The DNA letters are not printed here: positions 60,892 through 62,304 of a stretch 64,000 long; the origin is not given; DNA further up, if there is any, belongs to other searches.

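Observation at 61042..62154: Old Yellow Enzyme lacking both the catalytic Tyr and the Asn, co-regulated with a canonical paralog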

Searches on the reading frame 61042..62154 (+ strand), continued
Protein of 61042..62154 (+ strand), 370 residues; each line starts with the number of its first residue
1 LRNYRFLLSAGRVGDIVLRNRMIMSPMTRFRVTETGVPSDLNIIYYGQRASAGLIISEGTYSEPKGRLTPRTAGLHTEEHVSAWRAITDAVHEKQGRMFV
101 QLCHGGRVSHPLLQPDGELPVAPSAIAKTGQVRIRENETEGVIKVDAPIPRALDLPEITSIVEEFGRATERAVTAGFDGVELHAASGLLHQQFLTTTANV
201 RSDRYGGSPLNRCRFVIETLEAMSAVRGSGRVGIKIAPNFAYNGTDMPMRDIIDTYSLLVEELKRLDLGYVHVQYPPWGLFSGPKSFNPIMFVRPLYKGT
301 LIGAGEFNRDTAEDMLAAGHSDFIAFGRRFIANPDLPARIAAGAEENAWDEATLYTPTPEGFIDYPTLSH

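Call 43: search_solved_structures(query=P0090, show_alignments=2, max_evalue=1e-80)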
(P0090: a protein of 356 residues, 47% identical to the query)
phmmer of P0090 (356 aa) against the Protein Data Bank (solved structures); distinct sequences matched with E-value up to 1e-80: 51.
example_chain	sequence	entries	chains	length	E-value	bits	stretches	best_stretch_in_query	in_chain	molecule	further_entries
6uff_A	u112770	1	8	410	5.5e-113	380.9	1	3-353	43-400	Ene-reductase 1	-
9qgf_A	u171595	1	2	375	4.4e-111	374.6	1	3-353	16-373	All1865 protein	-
9qgd_D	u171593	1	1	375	4.5e-111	374.6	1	3-353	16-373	All1865 protein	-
9qgb_A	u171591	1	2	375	4.7e-111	374.6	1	3-353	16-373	All1865 protein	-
9qgc_D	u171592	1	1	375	1.6e-110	372.8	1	3-353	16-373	All1865 protein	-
9qge_A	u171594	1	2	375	4e-110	371.5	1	3-353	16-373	All1865 protein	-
6s32_A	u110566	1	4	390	2.2e-107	362.5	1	4-352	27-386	NADH:flavin oxidoreductase/NADH oxidase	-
4ab4_A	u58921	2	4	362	7.4e-102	344.3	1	1-354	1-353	XENOBIOTIC REDUCTASE B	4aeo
5epd_A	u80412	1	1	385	7.4e-102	344.3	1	3-352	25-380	Glycerol trinitrate reductase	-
5n6g_A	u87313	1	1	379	7.9e-102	344.2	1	1-351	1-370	GTN Reductase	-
4jic_A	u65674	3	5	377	8.3e-102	344.1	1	1-351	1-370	GTN Reductase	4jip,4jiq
2r14_A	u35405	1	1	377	1.1e-100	340.4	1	4-353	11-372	Morphinone reductase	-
3gx9_A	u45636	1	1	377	1.4e-100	340.1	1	4-353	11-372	Morphinone reductase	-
7bo0_A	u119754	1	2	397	2.9e-100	339.1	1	2-351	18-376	NADPH2 dehydrogenase-like protein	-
6s31_A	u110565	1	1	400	2.9e-100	339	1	2-351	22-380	NADPH2 dehydrogenase-like protein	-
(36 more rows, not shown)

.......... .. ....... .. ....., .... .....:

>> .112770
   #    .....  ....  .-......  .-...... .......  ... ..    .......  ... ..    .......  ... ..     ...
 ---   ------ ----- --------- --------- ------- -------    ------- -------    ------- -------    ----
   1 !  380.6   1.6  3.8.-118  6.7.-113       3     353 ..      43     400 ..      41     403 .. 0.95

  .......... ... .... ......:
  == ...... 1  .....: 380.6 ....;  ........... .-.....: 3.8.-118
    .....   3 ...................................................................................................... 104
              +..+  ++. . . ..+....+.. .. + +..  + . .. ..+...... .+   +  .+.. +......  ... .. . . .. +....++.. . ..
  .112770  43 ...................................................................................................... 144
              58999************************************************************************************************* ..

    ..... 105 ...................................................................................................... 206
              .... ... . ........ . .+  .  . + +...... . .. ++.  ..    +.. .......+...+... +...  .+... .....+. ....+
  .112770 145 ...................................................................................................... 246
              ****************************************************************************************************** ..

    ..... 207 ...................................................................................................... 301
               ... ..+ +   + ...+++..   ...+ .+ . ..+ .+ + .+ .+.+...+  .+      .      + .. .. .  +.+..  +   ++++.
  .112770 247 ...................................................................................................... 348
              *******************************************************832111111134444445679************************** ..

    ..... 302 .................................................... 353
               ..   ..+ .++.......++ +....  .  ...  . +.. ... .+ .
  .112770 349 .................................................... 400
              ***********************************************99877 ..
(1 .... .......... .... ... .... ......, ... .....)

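Call 50: predict_structure(alignment_id=A1)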
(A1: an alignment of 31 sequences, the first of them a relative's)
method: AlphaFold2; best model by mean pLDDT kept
length: 370 residues; sequences in the alignment: 31
mean_pLDDT: 94.2   pTM: 0.94
mean pLDDT of the five models: 94.2, 93.8, 93.0, 92.4, 90.2
residues with pLDDT >= 90: 308; 70-90: 59; 50-70: 3; < 50: 0
segments of 3 or more residues with pLDDT < 50: none
pLDDT, mean of each block of 10 residues (from residue 1): 90 97 84 90 95 96 93 95 99 98 97 95 95 84 93 98 99 99 97 97 97 99 98 96 89 97 97 89 92 98 95 98 95 95 92 82 88
secondary structure, 60 per line:
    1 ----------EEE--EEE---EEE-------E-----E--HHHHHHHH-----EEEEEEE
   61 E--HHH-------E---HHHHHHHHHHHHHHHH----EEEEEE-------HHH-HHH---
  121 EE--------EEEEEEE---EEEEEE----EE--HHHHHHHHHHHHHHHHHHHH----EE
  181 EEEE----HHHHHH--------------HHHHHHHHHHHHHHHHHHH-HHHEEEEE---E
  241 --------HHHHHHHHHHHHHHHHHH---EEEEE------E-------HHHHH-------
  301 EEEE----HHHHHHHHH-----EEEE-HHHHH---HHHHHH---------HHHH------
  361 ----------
elements in order: E11-13 E16-18 E22-24 H41-48 E54-61 H78-93 E98-103 E131-137 E141-146 H155-174 E179-184 H189-194 H209-227 E232-236 H249-266 E270-274 H289-293 E301-304 H309-317 E323-326 H328-332 H336-341 H351-354

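Call 56: fold_search(model_id=the predicted structure, library=pdb)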
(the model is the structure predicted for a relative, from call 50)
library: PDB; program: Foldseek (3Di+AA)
matches with E <= 10: 1807; with E <= 0.001: 705
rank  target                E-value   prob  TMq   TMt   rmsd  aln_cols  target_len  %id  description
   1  6uff_C                2.4e-48  1.00  0.91  0.93   2.5       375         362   42  Structure of Ene-reductase 1 NostocER1 from cyanobacteria (released 2020-03-25)
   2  6uff_E                5.7e-48  1.00  0.91  0.93   2.8       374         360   42  Structure of Ene-reductase 1 NostocER1 from cyanobacteria (released 2020-03-25)
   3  6uff_A                1.2e-47  1.00  0.91  0.93   2.7       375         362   42  Structure of Ene-reductase 1 NostocER1 from cyanobacteria (released 2020-03-25)
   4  6uff_F                1.3e-47  1.00  0.91  0.93   1.9       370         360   42  Structure of Ene-reductase 1 NostocER1 from cyanobacteria (released 2020-03-25)
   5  6s32_B                1.6e-47  1.00  0.89  0.94   2.0       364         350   43  Crystal structure of ene-reductase CtOYE from Chroococcidiopsis thermalis. (released 2020-01-29)
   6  6s32_C                1.7e-47  1.00  0.90  0.96   2.1       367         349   42  Crystal structure of ene-reductase CtOYE from Chroococcidiopsis thermalis. (released 2020-01-29)
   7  9qgf_A                3.7e-47  1.00  0.90  0.93   2.2       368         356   43  Crystal structure of an NADH-accepting ene reductase variant NostocER1-L1,5 mutant T354K (released 2025-04-02)
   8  6s32_A                3.9e-47  1.00  0.90  0.95   1.9       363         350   43  Crystal structure of ene-reductase CtOYE from Chroococcidiopsis thermalis. (released 2020-01-29)
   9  9qgb_A                6.0e-47  1.00  0.90  0.93   2.3       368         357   43  Crystal structure of an NADH-accepting ene reductase variant NostocER1-L1,5 (engineered Loop Swap from Achromobacter s (released 2025-04-02)
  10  6s32_D                8.2e-47  1.00  0.90  0.95   2.7       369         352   42  Crystal structure of ene-reductase CtOYE from Chroococcidiopsis thermalis. (released 2020-01-29)
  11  3p62                  8.2e-47  1.00  0.93  0.95   2.0       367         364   40  Wild-type pentaerythritol tetranitrate reductase containing a C-terminal 8-histidine tag (released 2010-11-24)
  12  6uff_B                8.8e-47  1.00  0.90  0.93   1.9       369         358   42  Structure of Ene-reductase 1 NostocER1 from cyanobacteria (released 2020-03-25)
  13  6gi9                  9.3e-47  1.00  0.93  0.95   2.0       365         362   39  Crystal structure of pentaerythritol tetranitrate reductase (PETNR) mutant I107L (released 2019-03-20)
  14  8bpp_A                9.3e-47  1.00  0.93  0.95   2.0       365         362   41  crystal structure of N-ethylmaleimide reductase (nemA) from Escherichia coli (released 2024-02-28)
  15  6s0g                  1.1e-46  1.00  0.91  0.88   2.2       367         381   43  Crystal structure of ene-reductase GsOYE from Galdieria sulphuraria (released 2020-01-29)
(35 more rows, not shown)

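Call 57: find_encoding_contigs(protein=P0012, flank=8000, max_places=2)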
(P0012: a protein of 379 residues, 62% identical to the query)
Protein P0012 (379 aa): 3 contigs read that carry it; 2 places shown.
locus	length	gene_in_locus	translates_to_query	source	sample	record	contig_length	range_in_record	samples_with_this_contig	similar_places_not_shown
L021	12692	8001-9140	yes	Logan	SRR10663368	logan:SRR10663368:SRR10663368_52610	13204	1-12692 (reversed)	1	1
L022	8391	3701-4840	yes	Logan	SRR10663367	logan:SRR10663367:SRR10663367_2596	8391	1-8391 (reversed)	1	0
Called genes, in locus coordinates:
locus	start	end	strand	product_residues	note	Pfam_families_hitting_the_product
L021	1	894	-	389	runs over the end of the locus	PF02515:CoA_transf_3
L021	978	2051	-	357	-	PF12625:Arabinose_bd, PF12833:HTH_18, PF00165:HTH_AraC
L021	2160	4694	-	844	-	PF07715:Plug, PF00593:TonB_dep_Rec_b-barrel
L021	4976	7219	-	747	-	PF07715:Plug, PF00593:TonB_dep_Rec_b-barrel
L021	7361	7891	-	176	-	PF12802:MarR_2 (weak), PF01047:MarR (weak)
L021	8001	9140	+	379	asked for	PF00724:Oxidored_FMN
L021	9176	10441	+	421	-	PF08028:Acyl-CoA_dh_2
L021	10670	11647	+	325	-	PF00561:Abhydrolase_1, PF12146:Hydrolase_4, PF12697:Abhydrolase_6, PF12695:Abhydrolase_5 (faint)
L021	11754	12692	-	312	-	?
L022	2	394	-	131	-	?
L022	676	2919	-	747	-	PF07715:Plug, PF00593:TonB_dep_Rec_b-barrel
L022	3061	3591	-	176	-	PF12802:MarR_2 (weak), PF01047:MarR (weak)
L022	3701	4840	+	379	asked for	PF00724:Oxidored_FMN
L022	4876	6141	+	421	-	PF08028:Acyl-CoA_dh_2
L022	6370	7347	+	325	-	PF00561:Abhydrolase_1, PF12146:Hydrolase_4, PF12697:Abhydrolase_6, PF12695:Abhydrolase_5 (faint)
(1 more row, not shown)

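Call 58: find_encoding_contigs(protein=P0014, flank=8000, max_places=2)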
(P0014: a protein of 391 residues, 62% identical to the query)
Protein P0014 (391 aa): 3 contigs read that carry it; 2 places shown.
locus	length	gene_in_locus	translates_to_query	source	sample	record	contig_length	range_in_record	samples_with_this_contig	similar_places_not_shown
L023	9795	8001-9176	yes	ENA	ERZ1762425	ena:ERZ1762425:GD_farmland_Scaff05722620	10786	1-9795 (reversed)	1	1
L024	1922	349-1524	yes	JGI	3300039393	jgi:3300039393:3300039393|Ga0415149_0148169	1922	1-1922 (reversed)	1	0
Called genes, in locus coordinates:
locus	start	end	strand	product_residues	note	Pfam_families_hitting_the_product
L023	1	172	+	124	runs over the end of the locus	PF13577:SnoaL_4 (weak), PF13474:SnoaL_3 (weak), PF14534:DUF4440, PF12680:SnoaL_2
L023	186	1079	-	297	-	PF05721:PhyH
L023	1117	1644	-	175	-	-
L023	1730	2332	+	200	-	PF12802:MarR_2 (weak), PF01047:MarR (weak), PF13551:HTH_29 (weak)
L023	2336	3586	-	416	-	PF00441:Acyl-CoA_dh_1 (weak), PF08028:Acyl-CoA_dh_2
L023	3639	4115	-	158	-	PF01047:MarR (weak), PF12802:MarR_2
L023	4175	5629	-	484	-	PF00890:FAD_binding_2, PF01266:DAO, PF03486:HI0933_like (faint), PF07992:Pyr_redox_2, PF12831:FAD_oxidored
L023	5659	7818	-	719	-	PF07715:Plug, PF00593:TonB_dep_Rec_b-barrel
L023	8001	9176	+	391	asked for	PF00724:Oxidored_FMN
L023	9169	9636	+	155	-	PF11578:DUF3237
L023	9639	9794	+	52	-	?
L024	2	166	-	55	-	?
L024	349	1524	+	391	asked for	PF00724:Oxidored_FMN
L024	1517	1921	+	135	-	?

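Call 59: find_encoding_contigs(protein=P0037, flank=8000, max_places=2)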
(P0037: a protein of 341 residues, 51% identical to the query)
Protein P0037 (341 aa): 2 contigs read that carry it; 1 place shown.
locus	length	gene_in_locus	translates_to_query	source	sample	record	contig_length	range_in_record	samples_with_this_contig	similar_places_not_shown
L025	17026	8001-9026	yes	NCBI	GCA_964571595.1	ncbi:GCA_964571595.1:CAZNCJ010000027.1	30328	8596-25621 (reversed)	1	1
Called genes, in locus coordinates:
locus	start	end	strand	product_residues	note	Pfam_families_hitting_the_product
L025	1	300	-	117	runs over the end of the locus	PF10118:Metal_hydrol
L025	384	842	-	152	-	PF01575:MaoC_dehydratas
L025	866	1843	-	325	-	PF08240:ADH_N, PF00107:ADH_zinc_N, PF13602:ADH_zinc_N_2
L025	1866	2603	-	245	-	PF23441:SDR (faint), PF00106:adh_short, PF13561:adh_short_C2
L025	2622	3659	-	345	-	PF01370:Epimerase, PF08659:KR (weak), PF13460:NAD_binding_10, PF16363:GDP_Man_Dehyd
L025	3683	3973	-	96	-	-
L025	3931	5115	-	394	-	PF01494:FAD_binding_3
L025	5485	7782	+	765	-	PF07715:Plug, PF00593:TonB_dep_Rec_b-barrel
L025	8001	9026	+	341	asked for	PF00724:Oxidored_FMN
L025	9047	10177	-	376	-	PF02515:CoA_transf_3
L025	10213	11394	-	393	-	PF02771:Acyl-CoA_dh_N, PF02770:Acyl-CoA_dh_M, PF00441:Acyl-CoA_dh_1, PF22924:ACOX_C_alpha1, PF08028:Acyl-CoA_dh_2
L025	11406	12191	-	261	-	PF00378:ECH_1, PF16113:ECH_2, PF01343:Peptidase_S49 (faint)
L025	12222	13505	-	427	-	PF02770:Acyl-CoA_dh_M, PF00441:Acyl-CoA_dh_1, PF08028:Acyl-CoA_dh_2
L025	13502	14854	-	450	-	PF01636:APH, PF19802:DUF6285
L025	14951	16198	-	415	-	PF00108:Thiolase_N, PF02803:Thiolase_C, PF22691:Thiolase_C_1 (faint)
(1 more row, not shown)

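Call 60: find_encoding_contigs(protein=P0031, flank=6000, max_places=2)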
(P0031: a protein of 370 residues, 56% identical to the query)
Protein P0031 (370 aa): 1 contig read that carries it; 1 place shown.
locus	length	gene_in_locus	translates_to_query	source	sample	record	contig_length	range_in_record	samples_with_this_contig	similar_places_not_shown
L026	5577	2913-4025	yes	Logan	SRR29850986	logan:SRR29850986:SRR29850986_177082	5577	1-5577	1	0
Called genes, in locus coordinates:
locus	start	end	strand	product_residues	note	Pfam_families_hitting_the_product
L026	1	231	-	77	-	?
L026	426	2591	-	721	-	PF07715:Plug, PF00593:TonB_dep_Rec_b-barrel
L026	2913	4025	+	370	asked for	PF00724:Oxidored_FMN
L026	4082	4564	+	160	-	PF12802:MarR_2, PF01047:MarR (weak)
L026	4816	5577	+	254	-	?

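Call 68: search_solved_structures(query=P0183, show_alignments=1, max_evalue=1e-100)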
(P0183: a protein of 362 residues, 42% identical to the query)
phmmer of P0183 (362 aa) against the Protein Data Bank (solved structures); distinct sequences matched with E-value up to 1e-100: 13.
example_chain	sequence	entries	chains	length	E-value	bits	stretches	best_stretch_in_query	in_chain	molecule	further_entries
6uff_A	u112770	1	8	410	8.9e-135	452.9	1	4-358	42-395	Ene-reductase 1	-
9qgd_D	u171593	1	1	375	1.4e-130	439.1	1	4-358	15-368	All1865 protein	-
9qgb_A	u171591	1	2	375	1.5e-130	439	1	4-358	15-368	All1865 protein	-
9qgf_A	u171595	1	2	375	1.8e-130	438.8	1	4-358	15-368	All1865 protein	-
9qgc_D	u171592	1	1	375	1.9e-130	438.7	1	4-358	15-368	All1865 protein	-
9qge_A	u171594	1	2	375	1.3e-129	435.9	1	4-358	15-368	All1865 protein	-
6s32_A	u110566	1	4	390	2.7e-129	434.9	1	4-359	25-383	NADH:flavin oxidoreductase/NADH oxidase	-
7bo0_A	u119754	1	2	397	9.9e-112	377.1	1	6-362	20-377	NADPH2 dehydrogenase-like protein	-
6s31_A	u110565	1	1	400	1e-111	377.1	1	6-362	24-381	NADPH2 dehydrogenase-like protein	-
6s0g_B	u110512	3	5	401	1e-111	377.1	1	6-362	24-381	NADPH2 dehydrogenase-like protein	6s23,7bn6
3gka_A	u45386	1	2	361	8.7e-110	370.7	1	3-360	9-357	N-ethylmaleimide reductase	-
4ab4_A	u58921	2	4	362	6.2e-107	361.3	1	5-358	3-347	XENOBIOTIC REDUCTASE B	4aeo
8e5i_A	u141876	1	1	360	1.8e-101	343.4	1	5-359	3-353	Alkene reductase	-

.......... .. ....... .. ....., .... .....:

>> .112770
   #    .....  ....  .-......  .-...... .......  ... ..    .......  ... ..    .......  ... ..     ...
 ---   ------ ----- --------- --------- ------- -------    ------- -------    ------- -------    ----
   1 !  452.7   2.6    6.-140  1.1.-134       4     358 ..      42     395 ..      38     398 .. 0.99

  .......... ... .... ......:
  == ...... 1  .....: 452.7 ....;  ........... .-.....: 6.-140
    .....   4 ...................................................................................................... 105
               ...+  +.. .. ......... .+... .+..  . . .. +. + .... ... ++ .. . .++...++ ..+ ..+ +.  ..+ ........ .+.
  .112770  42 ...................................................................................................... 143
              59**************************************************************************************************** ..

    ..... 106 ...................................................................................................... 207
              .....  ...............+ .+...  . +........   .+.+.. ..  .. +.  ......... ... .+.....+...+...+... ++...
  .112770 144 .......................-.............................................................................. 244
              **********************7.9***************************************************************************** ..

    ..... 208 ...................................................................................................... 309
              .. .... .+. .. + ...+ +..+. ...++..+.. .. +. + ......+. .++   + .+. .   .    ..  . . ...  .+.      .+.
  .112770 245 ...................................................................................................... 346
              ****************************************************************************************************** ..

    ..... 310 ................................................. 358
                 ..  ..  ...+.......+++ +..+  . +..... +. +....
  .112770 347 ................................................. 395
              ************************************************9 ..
